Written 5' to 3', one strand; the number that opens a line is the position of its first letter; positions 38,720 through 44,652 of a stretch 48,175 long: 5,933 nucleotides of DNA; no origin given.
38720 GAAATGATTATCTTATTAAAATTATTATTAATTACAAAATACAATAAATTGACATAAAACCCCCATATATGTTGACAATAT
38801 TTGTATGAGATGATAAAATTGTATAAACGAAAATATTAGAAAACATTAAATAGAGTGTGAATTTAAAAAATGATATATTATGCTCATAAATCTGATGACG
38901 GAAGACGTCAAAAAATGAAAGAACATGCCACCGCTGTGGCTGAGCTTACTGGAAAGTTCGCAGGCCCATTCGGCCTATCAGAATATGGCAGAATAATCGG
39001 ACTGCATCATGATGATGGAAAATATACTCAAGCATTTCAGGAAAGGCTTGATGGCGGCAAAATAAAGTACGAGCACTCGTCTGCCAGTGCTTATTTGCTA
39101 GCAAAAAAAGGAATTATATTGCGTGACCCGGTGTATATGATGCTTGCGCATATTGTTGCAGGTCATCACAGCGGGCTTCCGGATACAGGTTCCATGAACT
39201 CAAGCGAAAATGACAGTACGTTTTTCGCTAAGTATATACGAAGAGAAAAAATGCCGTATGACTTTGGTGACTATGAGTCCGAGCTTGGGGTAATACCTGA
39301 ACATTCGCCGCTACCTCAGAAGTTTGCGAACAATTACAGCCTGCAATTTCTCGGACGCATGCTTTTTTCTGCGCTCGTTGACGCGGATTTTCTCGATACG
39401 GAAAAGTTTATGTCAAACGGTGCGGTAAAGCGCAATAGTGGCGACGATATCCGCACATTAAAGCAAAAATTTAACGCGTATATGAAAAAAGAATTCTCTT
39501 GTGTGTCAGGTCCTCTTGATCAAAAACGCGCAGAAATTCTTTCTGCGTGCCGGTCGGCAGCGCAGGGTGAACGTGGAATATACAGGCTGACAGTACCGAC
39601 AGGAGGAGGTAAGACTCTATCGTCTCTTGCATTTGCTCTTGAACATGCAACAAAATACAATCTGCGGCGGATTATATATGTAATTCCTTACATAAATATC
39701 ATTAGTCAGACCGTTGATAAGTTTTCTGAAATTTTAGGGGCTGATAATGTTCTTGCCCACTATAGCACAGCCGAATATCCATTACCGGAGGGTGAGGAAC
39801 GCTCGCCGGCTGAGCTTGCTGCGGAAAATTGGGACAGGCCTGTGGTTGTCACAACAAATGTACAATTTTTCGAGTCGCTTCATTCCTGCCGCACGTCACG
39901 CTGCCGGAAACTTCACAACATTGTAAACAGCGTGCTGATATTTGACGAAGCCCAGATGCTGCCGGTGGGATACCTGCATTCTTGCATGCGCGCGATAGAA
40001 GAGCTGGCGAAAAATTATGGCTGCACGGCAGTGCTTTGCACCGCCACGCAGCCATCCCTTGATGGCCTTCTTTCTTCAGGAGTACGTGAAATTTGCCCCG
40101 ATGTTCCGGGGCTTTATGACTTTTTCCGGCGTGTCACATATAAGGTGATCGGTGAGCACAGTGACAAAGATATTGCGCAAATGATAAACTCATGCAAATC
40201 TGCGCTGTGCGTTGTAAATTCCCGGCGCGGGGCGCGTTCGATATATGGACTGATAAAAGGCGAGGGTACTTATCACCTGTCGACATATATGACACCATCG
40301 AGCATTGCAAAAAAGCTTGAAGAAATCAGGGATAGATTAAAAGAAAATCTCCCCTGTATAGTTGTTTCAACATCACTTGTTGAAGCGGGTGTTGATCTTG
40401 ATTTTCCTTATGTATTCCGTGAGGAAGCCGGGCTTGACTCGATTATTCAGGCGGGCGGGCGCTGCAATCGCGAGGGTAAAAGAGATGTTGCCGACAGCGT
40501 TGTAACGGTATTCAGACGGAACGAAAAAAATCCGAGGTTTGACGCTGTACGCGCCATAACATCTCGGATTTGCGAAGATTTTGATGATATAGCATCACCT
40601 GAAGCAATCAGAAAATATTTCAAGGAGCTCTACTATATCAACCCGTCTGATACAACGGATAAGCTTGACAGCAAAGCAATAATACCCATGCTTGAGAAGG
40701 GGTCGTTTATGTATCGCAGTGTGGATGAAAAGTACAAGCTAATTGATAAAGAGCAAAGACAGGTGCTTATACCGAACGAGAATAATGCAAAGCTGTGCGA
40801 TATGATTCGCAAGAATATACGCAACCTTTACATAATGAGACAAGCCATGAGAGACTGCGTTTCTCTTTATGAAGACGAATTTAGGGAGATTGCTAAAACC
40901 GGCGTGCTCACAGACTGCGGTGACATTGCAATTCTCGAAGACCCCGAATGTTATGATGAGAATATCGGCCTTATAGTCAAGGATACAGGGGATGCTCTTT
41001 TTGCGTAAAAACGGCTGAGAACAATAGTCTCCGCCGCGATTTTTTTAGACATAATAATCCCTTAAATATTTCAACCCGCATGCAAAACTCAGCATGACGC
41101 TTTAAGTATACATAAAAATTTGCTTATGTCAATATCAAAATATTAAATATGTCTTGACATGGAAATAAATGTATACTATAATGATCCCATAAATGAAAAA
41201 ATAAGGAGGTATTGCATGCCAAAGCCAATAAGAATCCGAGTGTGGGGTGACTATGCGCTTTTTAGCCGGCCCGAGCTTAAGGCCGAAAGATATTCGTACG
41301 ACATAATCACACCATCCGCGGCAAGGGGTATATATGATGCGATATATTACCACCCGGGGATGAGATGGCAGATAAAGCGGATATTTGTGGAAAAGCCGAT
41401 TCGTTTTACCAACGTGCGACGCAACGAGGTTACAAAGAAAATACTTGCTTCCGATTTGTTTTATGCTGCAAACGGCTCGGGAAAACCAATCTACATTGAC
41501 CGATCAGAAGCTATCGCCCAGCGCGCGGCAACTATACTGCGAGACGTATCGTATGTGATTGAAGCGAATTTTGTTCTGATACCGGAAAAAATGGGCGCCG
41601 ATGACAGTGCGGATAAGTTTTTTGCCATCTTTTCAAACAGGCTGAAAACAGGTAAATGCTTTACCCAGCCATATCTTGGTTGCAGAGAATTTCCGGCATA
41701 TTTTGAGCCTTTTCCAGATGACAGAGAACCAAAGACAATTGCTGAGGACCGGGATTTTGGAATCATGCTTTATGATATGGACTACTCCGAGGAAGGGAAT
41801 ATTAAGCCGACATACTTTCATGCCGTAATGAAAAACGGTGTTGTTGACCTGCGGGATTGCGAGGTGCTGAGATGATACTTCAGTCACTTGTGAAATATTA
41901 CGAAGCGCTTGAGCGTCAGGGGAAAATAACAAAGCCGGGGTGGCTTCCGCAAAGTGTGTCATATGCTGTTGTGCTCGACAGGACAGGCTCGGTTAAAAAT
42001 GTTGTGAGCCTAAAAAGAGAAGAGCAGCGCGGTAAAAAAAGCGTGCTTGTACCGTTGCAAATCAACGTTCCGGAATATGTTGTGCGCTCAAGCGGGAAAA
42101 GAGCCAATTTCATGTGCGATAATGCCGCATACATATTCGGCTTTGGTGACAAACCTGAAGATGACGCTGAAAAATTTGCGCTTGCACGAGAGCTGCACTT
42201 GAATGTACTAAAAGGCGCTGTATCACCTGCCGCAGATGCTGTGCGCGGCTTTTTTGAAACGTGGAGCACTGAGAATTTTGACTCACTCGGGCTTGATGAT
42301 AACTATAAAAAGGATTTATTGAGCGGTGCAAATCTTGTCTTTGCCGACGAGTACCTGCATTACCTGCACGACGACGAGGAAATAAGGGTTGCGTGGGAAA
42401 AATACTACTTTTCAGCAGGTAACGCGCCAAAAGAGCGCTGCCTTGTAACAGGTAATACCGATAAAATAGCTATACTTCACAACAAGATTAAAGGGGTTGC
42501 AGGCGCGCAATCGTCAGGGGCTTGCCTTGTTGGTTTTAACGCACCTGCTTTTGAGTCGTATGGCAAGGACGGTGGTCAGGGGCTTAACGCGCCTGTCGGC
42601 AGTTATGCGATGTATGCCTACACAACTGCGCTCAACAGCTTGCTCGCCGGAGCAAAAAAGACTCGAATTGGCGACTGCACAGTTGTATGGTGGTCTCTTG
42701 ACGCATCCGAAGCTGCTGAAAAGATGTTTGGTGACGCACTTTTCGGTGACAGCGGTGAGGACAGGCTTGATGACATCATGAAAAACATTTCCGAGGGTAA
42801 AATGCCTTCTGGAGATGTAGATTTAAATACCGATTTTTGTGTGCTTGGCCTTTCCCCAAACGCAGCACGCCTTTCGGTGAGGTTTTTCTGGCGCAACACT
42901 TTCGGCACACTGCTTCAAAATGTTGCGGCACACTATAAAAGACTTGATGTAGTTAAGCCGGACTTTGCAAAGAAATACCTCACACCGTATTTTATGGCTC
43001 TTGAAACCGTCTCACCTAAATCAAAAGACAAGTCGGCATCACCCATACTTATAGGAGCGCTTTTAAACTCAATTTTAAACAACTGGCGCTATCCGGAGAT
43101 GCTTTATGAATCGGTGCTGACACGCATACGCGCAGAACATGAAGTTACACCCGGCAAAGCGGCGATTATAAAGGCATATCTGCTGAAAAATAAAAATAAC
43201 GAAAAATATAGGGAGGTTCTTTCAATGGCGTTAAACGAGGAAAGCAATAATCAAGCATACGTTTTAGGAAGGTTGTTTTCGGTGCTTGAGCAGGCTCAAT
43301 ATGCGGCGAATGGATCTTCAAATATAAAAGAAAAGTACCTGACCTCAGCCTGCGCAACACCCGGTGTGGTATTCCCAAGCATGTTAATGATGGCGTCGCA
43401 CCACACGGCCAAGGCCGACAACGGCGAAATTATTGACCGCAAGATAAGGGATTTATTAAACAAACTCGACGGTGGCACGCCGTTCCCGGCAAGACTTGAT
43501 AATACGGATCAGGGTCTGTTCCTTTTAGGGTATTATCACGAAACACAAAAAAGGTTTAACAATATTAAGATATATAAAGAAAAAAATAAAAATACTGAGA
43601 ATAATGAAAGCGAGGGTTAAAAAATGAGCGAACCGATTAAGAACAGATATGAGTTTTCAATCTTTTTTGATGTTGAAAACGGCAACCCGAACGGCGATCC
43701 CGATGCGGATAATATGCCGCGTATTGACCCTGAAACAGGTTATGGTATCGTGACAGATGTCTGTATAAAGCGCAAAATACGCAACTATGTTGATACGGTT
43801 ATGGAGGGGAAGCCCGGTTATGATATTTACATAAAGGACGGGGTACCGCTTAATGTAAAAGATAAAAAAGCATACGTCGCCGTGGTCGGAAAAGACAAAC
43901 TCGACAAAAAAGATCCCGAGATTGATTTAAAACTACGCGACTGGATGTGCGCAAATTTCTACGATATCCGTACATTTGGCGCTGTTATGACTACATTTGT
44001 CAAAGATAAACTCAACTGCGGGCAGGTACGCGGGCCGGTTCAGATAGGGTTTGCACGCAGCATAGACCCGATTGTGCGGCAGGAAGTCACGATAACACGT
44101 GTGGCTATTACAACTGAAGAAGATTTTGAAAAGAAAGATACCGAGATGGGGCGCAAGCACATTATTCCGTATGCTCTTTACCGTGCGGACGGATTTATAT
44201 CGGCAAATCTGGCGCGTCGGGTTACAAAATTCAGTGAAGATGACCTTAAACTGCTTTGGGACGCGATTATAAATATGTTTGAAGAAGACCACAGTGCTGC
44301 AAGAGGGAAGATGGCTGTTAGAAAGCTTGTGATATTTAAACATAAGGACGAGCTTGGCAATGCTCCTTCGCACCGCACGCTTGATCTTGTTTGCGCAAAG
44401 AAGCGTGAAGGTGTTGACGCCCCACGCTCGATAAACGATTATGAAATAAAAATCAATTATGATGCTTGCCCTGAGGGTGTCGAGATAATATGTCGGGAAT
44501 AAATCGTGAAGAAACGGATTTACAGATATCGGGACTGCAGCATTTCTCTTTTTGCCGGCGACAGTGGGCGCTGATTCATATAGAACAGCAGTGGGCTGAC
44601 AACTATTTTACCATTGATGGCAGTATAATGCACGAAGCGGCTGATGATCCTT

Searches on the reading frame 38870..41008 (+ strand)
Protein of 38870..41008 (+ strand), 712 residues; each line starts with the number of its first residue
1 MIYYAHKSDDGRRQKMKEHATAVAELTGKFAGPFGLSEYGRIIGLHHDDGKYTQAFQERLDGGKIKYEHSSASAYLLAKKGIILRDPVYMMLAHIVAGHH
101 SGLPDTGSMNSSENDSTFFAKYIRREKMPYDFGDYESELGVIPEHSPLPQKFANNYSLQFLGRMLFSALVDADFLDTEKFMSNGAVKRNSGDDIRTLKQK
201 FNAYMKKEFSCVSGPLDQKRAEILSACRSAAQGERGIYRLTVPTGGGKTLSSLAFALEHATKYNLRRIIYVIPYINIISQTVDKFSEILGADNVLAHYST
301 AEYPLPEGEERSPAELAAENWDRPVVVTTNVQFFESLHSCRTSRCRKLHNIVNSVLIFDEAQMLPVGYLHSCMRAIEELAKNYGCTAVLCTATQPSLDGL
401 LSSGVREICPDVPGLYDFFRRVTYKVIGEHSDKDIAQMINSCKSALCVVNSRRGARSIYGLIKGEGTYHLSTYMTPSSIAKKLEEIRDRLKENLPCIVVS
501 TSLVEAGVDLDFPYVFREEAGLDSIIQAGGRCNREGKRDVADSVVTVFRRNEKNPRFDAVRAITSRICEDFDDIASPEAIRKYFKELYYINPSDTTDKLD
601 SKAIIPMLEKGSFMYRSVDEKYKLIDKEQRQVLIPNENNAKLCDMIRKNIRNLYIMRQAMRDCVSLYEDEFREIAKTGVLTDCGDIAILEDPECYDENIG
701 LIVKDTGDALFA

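Call 4: search_protein_families(library=ncbifam, proteins=[window:38870-41008:+])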
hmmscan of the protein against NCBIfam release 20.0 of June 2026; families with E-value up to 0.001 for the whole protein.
window:38870-41008:+ (712 aa): 6 families
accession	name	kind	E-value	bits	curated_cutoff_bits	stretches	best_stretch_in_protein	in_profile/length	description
TIGR01587.1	cas3_core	equivalog_domain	4.2e-30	105.1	102.45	1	242-554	6-338/358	CRISPR-associated helicase Cas3'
TIGR02621.3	cas3_GSU0051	exception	4.5e-27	95.2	400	2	410-582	232-420/854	type I-G CRISPR-associated helicase/endonuclease Cas3g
TIGR01596.1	cas3_HD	equivalog_domain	1e-25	90.8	43.45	1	17-177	2-177/178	CRISPR-associated endonuclease Cas3''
TIGR04095.1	dnd_restrict_1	equivalog_domain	8.3e-07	28.3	600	1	231-363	22-144/451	DNA phosphorothioation system restriction enzyme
TIGR02562.1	cas3_yersinia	equivalog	3.1e-06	25.3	565.95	1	483-553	823-897/1110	type I-F CRISPR-associated helicase Cas3f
TIGR04121.1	DEXH_lig_assoc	equivalog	0.00041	18.2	850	0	428-510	234-318/804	ligase-associated DNA damage response DEXH box helicase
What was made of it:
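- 38870..41008 (+): cas3 (712 aa; HD nuclease plus helicase). Call 4: TIGR01596 at 90.8 bits (cut-off 43.45) and TIGR01587 at 105.1 bits (cut-off 102.45).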

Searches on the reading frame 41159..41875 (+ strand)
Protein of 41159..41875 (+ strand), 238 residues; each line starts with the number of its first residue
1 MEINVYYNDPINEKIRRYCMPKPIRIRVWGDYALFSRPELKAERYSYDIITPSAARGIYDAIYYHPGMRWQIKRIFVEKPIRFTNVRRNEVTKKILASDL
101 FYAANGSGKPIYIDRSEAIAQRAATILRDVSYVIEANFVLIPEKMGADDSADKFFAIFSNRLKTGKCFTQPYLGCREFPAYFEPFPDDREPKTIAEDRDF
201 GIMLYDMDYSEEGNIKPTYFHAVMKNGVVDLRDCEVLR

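Call 4: search_protein_families(library=ncbifam, proteins=[window:41159-41875:+])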
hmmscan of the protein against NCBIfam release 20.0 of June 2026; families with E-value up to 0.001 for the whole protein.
window:41159-41875:+ (238 aa): 2 families
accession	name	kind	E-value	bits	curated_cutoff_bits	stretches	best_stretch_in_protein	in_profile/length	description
TIGR01876.1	cas_Cas5d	exception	5.2e-50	170.4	85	1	26-235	1-198/203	type I-C CRISPR-associated protein Cas5c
TIGR02593.1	CRISPR_cas5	subfamily_domain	1.1e-11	44.3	17.8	1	24-64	2-42/43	CRISPR-associated protein Cas5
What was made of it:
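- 41159..41875 (+): cas5c, the pre-crRNA endonuclease subunit. Sister contigs call the start at 41216 (219 aa). Call 4: TIGR01876 at 170 bits (cut-off 85).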

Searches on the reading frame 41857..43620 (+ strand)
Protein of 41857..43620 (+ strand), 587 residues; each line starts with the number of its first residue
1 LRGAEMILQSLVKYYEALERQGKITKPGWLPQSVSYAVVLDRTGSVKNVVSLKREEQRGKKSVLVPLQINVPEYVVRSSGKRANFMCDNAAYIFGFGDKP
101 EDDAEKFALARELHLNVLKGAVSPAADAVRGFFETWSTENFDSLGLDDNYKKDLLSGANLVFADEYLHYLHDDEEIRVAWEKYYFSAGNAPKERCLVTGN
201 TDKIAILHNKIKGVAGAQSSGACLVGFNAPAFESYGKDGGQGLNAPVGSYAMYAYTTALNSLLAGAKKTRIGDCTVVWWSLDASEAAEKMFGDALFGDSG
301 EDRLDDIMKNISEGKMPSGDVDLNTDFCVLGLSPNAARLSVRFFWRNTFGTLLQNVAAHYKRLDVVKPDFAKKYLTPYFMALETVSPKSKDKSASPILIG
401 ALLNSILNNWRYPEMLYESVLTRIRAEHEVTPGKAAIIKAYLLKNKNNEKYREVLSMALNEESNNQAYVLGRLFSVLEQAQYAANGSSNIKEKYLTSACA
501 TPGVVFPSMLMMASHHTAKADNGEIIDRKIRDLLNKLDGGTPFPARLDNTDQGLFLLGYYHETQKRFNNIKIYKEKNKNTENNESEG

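Call 4: search_protein_families(library=ncbifam, proteins=[window:41857-43620:+])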
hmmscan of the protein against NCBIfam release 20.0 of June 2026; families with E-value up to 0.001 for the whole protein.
window:41857-43620:+ (587 aa): 1 family
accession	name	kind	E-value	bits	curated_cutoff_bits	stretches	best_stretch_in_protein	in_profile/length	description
TIGR01863.1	cas_Csd1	equivalog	1e-111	374.3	218.65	1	8-569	1-583/588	type I-C CRISPR-associated protein Cas8c/Csd1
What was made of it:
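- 41857..43620 (+): cas8c/csd1, the large Cascade subunit. The ATG at 41872 gives the 582-aa form called in sister contigs. Call 4: TIGR01863 at 374 bits (cut-off 218.65), model positions 1-583 of 588.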

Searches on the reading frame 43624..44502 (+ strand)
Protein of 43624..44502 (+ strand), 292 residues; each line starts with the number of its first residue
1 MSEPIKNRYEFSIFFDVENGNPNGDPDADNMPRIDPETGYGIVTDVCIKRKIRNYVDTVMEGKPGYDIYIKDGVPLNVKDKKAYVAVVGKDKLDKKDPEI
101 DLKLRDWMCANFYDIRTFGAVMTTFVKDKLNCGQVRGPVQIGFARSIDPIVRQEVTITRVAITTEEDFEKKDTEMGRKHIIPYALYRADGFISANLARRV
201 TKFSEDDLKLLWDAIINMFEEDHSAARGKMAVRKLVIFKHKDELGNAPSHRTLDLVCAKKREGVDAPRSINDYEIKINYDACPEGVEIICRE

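Call 4: search_protein_families(library=ncbifam, proteins=[window:43624-44502:+])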
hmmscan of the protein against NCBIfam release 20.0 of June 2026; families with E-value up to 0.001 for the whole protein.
window:43624-44502:+ (292 aa): 3 families
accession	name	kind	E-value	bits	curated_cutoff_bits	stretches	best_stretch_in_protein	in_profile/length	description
TIGR02589.1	cas_Csd2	exception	8.4e-98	327.2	182.25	1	8-288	1-281/284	type I-C CRISPR-associated protein Cas7/Csd2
TIGR01595.1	cas_CT1132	subfamily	1.7e-76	257.3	125.8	1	5-278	1-268/268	CRISPR-associated protein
TIGR02590.1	cas_Csh2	exception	3.9e-31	108.6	171.55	1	10-244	3-226/286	type I-B CRISPR-associated protein Cas7/Csh2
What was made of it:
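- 43624..44502 (+): cas7c/csd2 (292 aa). Call 4: TIGR02589 at 327 bits (cut-off 182.25).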
